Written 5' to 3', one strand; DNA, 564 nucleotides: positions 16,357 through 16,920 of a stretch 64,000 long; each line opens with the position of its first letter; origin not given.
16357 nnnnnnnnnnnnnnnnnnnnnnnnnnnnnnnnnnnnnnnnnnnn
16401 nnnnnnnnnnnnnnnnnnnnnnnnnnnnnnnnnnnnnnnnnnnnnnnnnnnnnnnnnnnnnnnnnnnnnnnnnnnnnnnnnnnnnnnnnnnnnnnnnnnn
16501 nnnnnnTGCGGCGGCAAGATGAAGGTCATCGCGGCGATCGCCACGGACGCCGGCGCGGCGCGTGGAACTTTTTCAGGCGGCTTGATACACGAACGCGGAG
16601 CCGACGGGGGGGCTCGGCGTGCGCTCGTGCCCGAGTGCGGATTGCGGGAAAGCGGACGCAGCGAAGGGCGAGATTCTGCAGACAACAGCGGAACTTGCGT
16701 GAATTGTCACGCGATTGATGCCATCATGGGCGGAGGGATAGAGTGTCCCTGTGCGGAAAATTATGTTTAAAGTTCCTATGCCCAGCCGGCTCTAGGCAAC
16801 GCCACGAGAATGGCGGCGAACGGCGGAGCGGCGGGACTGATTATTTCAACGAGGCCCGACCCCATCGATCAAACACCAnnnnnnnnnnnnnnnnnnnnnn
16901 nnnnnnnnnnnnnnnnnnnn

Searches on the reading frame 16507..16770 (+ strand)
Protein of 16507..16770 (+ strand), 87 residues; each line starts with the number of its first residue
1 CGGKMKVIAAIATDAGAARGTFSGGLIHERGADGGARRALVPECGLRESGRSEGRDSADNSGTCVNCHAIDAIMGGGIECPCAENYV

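Call 57: search_protein_families(library=pfam, proteins=[window:16507-16770:+], max_evalue=0.1)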
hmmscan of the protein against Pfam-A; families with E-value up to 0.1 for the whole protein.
window:16507-16770:+ (87 aa): 1 family
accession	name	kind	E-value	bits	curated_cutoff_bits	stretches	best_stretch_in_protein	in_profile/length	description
PF16919.11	PknG_rubred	-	0.088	13.2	28.5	0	42-68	40-65/74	Protein kinase G rubredoxin domain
